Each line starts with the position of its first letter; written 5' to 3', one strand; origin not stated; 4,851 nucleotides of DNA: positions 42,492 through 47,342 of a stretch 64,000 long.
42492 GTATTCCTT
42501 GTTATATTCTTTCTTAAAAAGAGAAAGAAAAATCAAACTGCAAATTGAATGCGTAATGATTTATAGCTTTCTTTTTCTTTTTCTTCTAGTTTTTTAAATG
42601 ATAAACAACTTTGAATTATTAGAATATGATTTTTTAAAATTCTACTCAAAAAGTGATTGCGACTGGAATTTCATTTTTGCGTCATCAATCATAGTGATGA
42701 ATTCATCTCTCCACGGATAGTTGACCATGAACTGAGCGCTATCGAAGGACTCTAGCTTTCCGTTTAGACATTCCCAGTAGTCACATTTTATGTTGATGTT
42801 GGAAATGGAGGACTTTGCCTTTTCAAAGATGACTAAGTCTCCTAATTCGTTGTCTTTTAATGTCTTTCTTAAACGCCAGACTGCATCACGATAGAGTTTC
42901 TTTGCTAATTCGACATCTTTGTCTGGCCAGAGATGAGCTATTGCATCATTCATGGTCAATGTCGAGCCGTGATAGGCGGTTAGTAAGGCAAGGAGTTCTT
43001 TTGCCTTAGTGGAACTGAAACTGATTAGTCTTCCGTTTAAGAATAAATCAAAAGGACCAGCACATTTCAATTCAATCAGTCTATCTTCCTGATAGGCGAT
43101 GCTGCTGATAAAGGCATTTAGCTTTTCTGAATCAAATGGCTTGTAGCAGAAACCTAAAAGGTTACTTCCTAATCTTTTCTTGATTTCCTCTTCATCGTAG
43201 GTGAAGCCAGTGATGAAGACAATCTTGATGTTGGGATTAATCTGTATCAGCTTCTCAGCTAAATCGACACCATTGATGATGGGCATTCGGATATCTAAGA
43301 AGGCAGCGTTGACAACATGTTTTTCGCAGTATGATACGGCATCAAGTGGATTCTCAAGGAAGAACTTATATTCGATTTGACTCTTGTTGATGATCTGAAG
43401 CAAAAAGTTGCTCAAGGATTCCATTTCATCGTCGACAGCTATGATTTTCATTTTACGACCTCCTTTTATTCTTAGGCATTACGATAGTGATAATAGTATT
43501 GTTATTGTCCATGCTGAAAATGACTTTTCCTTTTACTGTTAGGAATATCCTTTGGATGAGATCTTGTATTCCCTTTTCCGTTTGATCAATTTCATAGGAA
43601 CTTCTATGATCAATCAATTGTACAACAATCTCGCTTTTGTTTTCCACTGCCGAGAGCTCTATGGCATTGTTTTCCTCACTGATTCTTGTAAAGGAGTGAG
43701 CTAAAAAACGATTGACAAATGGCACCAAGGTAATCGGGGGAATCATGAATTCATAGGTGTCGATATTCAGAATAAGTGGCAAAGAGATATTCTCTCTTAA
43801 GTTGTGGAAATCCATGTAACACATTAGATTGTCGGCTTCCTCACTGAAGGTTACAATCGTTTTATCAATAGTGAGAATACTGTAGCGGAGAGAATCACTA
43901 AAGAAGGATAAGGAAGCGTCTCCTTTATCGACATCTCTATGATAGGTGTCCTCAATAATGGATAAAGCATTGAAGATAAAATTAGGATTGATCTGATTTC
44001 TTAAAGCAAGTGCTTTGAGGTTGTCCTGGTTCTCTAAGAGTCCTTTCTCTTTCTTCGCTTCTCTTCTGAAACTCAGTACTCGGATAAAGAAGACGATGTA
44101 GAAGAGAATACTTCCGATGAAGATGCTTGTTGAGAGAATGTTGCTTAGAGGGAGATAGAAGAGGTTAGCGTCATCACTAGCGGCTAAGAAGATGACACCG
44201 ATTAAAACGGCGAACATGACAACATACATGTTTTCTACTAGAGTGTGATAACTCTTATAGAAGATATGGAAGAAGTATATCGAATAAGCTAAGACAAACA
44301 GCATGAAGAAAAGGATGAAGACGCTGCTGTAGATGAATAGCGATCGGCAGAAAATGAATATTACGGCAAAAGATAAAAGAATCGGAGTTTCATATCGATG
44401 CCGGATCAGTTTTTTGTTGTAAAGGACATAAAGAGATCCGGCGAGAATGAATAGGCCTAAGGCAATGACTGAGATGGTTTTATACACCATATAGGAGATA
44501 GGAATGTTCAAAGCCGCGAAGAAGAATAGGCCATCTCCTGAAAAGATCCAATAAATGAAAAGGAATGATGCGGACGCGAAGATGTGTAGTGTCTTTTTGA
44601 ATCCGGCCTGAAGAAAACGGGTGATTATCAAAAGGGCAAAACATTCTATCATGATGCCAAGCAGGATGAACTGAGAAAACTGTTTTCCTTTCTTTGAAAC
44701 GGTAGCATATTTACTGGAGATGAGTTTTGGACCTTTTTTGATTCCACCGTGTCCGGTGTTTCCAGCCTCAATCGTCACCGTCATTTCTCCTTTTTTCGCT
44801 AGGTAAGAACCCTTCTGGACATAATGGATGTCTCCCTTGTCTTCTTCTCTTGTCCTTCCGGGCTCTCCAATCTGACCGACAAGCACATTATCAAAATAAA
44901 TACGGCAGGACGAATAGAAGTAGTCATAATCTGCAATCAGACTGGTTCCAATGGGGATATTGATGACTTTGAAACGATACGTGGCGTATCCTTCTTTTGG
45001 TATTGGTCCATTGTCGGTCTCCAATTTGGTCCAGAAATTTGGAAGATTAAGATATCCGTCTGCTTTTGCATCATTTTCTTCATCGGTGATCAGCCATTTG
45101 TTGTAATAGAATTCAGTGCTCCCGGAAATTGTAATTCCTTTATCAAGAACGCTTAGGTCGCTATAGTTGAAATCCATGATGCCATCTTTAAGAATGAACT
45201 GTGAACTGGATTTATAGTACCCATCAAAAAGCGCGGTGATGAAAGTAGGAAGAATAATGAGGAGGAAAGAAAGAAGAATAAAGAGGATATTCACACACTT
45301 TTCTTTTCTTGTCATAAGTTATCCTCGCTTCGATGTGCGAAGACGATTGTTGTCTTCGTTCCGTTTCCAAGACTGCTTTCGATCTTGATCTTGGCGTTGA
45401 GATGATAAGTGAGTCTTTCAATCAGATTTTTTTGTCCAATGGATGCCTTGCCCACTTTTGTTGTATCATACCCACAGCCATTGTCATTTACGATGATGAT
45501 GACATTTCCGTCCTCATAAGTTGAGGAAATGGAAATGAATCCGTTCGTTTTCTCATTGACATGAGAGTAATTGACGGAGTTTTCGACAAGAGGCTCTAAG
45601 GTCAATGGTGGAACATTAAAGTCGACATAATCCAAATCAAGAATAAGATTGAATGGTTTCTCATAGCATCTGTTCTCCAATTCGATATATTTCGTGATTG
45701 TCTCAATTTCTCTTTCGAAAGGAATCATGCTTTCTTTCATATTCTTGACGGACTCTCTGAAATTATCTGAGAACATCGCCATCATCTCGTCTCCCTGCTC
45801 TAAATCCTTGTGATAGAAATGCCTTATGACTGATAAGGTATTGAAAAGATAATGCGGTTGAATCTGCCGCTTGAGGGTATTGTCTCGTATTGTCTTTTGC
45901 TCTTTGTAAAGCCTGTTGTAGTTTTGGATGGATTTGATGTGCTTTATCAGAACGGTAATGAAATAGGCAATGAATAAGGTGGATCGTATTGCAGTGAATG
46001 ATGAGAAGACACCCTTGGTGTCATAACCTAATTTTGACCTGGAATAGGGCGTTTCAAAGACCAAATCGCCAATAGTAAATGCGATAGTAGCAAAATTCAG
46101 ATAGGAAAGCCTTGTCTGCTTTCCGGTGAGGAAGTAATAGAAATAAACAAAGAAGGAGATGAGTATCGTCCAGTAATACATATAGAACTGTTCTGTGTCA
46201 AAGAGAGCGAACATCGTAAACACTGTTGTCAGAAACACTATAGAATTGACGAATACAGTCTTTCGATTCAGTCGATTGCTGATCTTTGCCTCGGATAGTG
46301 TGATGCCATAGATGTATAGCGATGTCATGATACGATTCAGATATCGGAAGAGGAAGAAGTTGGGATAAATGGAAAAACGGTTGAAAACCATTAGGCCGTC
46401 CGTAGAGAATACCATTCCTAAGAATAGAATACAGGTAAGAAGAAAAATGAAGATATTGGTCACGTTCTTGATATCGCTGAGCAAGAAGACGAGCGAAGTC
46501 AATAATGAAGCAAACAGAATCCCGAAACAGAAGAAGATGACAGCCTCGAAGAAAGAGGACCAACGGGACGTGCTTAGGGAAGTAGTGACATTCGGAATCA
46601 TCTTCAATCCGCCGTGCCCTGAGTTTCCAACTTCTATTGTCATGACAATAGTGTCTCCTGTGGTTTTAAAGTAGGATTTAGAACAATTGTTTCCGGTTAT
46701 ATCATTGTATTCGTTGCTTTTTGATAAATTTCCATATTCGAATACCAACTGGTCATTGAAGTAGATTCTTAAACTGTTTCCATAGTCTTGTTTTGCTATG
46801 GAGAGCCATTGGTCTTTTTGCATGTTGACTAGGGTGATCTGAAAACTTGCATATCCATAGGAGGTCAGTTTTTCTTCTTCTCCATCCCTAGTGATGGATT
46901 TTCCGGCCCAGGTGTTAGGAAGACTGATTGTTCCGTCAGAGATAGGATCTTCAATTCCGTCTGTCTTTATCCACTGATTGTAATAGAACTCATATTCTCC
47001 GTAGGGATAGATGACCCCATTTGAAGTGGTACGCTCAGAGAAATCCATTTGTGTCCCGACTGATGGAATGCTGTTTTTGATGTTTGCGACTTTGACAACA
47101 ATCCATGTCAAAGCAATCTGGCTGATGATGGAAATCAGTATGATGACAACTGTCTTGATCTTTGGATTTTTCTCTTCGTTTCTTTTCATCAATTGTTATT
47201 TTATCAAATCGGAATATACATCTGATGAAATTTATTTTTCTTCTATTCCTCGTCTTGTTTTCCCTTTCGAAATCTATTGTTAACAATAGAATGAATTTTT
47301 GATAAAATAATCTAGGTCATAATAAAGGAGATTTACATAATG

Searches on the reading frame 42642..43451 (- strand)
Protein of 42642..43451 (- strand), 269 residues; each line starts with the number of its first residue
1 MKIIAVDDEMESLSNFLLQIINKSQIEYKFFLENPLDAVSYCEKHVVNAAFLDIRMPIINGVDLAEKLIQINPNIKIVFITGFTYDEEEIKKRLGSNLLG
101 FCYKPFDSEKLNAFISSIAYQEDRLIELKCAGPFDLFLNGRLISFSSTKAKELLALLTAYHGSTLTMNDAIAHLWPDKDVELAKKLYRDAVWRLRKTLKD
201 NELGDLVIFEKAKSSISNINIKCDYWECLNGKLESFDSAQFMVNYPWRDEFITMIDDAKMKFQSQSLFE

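Call 87: search_protein_families(library=pfam, proteins=[window:42642-43451:-], max_evalue=0.00001)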
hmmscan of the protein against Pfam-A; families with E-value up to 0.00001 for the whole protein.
window:42642-43451:- (269 aa): 1 family
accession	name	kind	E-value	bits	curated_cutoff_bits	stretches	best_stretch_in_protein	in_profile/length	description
PF00072.30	Response_reg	-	2.3e-14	53.9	30.2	1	3-114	1-109/111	Response regulator receiver domain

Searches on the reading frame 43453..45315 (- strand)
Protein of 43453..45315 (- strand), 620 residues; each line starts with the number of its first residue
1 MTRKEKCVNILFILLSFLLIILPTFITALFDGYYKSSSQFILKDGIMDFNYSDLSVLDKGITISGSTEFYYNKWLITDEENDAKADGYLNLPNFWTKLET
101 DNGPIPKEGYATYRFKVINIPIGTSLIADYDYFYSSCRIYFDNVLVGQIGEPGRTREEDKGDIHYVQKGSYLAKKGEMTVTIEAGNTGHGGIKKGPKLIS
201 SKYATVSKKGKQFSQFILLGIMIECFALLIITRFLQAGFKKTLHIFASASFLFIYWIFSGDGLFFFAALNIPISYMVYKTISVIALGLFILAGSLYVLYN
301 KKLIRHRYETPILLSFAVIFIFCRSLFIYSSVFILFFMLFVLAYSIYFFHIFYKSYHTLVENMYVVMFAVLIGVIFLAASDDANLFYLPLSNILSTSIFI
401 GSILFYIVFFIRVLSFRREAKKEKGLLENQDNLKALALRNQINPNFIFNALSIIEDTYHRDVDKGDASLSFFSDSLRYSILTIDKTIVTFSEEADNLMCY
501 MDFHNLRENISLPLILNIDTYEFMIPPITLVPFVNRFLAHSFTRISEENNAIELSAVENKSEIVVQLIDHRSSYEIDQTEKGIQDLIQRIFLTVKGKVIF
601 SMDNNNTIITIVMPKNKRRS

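Call 87: search_protein_families(library=pfam, proteins=[window:43453-45315:-], max_evalue=0.00001)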
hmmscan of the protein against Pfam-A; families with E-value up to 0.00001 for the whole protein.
window:43453-45315:- (620 aa): 1 family
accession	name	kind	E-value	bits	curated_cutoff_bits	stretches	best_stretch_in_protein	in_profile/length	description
PF06580.19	His_kinase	-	1.7e-11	44.6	25.2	1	436-507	4-76/81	Histidine kinase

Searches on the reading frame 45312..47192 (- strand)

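Call 88: search_protein_families(library=pfam, proteins=[window:45312-47192:-], max_evalue=0.00001)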
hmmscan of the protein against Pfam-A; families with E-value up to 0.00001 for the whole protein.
window:45312-47192:- (626 aa): 1 family
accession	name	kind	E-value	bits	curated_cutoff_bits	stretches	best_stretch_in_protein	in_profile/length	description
PF06580.19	His_kinase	-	7.3e-16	58.6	25.2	1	438-512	4-79/81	Histidine kinase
